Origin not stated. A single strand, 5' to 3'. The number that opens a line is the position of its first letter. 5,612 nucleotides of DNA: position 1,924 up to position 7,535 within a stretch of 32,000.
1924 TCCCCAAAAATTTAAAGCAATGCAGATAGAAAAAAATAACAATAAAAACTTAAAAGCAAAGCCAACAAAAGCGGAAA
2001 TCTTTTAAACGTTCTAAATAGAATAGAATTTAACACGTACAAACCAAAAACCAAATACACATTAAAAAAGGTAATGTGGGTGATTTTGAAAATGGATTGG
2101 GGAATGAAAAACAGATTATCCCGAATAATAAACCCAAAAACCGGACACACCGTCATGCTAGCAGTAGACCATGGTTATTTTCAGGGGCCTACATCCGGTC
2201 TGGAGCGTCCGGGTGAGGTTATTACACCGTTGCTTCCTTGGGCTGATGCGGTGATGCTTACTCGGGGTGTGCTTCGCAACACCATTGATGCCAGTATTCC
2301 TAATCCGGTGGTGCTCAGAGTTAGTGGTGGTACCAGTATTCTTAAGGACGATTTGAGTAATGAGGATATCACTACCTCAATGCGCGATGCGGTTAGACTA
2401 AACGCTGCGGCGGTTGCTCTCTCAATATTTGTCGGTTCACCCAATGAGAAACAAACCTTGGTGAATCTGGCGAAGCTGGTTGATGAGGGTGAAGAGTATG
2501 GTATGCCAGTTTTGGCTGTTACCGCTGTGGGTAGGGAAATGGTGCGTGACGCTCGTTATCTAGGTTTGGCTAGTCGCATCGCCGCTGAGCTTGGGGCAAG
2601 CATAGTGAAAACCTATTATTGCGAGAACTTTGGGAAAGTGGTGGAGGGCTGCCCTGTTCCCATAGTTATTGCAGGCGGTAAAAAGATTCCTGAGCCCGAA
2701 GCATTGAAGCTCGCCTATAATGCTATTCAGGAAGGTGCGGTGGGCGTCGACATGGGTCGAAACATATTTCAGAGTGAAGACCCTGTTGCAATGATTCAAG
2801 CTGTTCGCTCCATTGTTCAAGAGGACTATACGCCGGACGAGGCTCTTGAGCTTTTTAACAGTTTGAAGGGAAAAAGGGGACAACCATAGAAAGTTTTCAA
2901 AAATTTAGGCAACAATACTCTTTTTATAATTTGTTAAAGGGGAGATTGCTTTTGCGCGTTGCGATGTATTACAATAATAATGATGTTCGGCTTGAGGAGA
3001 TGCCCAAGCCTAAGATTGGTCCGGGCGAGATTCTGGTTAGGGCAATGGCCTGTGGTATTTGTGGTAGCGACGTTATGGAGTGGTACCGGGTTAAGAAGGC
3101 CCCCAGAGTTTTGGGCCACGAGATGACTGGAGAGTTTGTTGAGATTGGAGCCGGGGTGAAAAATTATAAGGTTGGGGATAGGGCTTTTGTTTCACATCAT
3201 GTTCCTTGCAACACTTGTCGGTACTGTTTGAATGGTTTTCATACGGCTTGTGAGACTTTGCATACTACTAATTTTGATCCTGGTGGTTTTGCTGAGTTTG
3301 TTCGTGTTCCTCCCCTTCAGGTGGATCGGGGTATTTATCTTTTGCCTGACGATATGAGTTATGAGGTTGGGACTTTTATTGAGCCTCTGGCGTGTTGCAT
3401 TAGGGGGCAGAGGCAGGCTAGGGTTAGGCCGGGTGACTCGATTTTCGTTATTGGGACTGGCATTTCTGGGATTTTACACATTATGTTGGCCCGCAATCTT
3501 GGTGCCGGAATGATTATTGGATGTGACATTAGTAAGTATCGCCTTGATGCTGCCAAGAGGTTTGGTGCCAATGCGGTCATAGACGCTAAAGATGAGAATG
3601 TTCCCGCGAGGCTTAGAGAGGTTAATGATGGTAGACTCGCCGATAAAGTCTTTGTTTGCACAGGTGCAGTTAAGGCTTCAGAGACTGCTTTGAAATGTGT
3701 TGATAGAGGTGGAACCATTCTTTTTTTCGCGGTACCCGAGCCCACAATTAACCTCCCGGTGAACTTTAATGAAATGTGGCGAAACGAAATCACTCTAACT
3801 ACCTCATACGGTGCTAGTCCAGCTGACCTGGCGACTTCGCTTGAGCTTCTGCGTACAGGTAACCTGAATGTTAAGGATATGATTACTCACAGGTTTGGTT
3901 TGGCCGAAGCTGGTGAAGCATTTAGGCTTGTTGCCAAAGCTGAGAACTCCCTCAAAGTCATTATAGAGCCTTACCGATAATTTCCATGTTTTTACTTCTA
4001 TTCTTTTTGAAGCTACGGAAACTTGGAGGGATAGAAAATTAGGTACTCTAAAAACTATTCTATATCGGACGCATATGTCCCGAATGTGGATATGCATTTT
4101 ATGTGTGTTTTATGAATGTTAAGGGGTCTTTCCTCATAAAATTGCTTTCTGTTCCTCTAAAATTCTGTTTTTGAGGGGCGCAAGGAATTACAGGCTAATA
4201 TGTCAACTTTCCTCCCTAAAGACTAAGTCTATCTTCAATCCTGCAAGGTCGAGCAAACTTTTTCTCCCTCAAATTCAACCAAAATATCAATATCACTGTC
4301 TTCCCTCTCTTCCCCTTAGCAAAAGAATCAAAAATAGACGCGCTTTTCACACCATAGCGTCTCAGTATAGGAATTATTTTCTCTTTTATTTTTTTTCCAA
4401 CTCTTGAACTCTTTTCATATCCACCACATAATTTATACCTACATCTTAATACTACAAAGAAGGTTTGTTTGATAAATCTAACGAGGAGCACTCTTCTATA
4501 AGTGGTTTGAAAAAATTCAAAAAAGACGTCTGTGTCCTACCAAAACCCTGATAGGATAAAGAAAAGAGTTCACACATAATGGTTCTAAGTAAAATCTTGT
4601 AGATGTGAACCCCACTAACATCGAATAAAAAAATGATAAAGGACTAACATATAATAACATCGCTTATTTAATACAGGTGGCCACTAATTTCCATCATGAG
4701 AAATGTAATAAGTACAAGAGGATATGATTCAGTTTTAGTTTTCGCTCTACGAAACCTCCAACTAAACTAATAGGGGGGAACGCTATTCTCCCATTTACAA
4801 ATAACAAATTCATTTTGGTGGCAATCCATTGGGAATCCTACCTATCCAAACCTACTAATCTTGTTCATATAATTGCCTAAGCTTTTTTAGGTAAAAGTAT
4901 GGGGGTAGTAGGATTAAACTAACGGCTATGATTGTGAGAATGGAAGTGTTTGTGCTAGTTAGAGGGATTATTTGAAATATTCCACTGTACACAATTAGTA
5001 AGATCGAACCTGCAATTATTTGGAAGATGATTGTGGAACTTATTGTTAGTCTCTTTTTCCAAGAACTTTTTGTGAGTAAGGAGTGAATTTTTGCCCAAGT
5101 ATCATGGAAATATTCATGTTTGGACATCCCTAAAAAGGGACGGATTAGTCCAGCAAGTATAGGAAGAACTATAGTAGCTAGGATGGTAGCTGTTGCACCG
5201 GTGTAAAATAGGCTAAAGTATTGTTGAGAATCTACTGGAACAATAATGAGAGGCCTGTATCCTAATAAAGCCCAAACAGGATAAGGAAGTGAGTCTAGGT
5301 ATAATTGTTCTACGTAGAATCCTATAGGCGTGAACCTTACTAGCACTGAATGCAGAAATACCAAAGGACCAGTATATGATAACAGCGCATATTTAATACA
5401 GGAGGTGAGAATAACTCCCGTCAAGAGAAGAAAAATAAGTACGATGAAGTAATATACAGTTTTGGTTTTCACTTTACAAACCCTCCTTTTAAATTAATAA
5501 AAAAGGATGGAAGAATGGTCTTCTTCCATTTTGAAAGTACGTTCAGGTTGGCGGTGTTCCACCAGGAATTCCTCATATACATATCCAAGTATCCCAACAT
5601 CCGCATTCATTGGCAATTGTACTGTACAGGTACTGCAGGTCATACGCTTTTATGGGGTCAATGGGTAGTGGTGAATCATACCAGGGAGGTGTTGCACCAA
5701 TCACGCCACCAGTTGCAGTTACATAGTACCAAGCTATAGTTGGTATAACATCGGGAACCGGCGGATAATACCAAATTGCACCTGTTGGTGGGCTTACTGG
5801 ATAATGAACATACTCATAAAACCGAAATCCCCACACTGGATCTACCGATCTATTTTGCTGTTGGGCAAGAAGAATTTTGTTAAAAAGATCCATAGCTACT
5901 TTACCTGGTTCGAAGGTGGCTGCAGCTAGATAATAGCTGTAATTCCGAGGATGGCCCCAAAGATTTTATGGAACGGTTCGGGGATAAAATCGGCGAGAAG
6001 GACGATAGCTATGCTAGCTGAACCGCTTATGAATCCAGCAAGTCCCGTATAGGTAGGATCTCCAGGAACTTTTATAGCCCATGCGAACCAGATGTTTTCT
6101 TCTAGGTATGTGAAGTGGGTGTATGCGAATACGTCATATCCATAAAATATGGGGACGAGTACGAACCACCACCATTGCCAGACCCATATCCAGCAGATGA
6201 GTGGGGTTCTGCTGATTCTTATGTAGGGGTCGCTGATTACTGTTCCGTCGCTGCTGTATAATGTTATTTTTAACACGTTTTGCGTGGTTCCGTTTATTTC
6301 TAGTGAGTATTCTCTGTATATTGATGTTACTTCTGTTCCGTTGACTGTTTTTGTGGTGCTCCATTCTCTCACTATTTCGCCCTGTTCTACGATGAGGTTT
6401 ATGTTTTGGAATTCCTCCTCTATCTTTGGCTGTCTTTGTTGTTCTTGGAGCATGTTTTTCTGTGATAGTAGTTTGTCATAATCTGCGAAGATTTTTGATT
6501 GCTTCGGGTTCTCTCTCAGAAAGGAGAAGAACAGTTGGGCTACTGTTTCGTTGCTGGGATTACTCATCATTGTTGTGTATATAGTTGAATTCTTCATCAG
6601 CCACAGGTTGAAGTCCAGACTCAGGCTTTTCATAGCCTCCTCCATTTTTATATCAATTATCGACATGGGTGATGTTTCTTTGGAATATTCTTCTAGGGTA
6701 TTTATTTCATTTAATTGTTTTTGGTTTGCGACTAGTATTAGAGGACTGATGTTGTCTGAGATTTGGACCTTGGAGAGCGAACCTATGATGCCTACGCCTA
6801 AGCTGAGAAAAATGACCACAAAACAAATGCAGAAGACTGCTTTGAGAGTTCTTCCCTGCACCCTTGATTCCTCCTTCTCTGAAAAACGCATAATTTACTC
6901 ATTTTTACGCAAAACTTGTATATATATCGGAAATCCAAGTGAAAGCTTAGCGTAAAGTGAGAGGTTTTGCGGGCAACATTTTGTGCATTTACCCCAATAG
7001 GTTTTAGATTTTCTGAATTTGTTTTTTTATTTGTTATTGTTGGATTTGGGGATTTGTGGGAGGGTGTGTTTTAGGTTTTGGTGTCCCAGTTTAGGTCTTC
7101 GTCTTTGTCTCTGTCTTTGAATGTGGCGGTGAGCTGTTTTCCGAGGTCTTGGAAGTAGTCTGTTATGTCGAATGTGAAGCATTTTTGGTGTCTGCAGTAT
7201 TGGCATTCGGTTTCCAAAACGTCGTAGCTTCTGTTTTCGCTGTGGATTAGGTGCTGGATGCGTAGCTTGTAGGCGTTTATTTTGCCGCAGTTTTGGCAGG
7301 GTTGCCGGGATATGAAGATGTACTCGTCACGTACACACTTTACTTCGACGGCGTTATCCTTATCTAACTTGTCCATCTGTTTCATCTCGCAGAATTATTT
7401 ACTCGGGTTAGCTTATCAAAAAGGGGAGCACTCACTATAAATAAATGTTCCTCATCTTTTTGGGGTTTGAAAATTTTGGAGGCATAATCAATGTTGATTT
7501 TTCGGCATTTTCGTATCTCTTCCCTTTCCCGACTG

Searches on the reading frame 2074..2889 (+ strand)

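Call 10: search_protein_families(library=pfam, proteins=[window:2074-2889:+], max_evalue=0.1)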
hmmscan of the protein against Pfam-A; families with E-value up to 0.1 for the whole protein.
window:2074-2889:+ (271 aa): 3 families
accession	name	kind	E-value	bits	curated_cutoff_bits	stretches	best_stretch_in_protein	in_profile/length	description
PF01791.15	DeoC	-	1e-23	84.6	23.8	1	26-234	1-229/229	DeoC/LacD family aldolase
PF05690.20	ThiG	-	0.02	14.7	23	1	165-249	151-225/247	Thiazole biosynthesis protein ThiG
PF07171.17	MlrC_C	-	0.038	14.7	27.2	0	205-254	36-86/178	MlrC C-terminus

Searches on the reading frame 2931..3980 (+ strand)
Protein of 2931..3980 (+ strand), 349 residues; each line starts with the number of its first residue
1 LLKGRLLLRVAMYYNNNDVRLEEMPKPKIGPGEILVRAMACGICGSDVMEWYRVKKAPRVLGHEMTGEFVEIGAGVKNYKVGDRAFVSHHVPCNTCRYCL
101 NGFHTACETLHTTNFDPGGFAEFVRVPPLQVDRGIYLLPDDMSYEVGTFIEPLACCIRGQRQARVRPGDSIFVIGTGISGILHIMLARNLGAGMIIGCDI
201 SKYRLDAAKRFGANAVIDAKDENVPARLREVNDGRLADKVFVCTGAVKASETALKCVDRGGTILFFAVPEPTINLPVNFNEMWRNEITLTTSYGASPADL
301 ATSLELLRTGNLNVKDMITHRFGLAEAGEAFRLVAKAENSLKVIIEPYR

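Call 10: search_protein_families(library=pfam, proteins=[window:2931-3980:+], max_evalue=0.1)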
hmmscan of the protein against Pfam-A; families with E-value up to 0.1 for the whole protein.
window:2931-3980:+ (349 aa): 8 families
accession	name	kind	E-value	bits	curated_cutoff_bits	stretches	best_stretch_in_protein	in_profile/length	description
PF08240.17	ADH_N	-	4.1e-24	85.3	23.5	1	30-128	1-96/104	Alcohol dehydrogenase GroES-like domain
PF00107.32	ADH_zinc_N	-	9.8e-24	84.2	31.8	1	180-307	3-127/129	Zinc-binding dehydrogenase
PF13602.12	ADH_zinc_N_2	-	1.1e-07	33.3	27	1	211-344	1-133/134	Zinc-binding dehydrogenase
PF16912.11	Glu_dehyd_C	-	1.2e-05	25.4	34.9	1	157-346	21-210/211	Glucose dehydrogenase C-terminus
PF06325.19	PrmA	-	0.0046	16.9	22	1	163-211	157-203/296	Ribosomal protein L11 methyltransferase (PrmA)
PF01262.27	AlaDh_PNT_C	-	0.009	15.9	23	1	170-229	30-91/214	Alanine dehydrogenase/PNT, C-terminal domain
PF08242.18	Methyltransf_12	-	0.088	14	30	0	174-233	3-62/98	Methyltransferase domain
PF16884.10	ADH_N_2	-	0.099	13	31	0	15-70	14-71/108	N-terminal domain of oxidoreductase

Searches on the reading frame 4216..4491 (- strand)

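Call 10: search_protein_families(library=pfam, proteins=[window:4216-4491:-], max_evalue=0.1)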
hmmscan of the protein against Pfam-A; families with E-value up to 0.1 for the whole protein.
window:4216-4491:- (91 aa): 2 families
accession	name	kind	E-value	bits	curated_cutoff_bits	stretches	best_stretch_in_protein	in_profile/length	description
PF08655.15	DASH_Ask1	-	0.00062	20.1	20.7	1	29-56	20-47/64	DASH complex subunit Ask1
PF25331.1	C2_Mug190_3rd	-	0.085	13.4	27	1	34-73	55-94/150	Third C2 domain of meiotically up-regulated Mug190 protein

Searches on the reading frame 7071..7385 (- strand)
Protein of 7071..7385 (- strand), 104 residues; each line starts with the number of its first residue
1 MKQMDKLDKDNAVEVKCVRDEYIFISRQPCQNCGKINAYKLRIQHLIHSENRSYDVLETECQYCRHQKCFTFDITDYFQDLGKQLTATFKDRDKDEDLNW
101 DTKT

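Call 10: search_protein_families(library=pfam, proteins=[window:7071-7385:-], max_evalue=0.1)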
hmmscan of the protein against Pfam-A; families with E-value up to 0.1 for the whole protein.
window:7071-7385:- (104 aa): 1 family
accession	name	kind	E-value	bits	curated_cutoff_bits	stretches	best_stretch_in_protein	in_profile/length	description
PF14260.11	zf-C4pol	-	0.0097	16.6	28.9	1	27-67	10-51/70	C4-type zinc-finger of DNA polymerase delta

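Call 97: search_protein_families(library=padloc, proteins=[window:7074-7385:-], max_evalue=0.1)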
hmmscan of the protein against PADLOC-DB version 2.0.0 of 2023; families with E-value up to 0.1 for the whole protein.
window:7074-7385:- (104 aa): 0 families

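Call 98: search_protein_families(library=phrogs, proteins=[window:7074-7385:-], max_evalue=0.1)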
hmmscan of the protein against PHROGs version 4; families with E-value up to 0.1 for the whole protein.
window:7074-7385:- (104 aa): 0 families
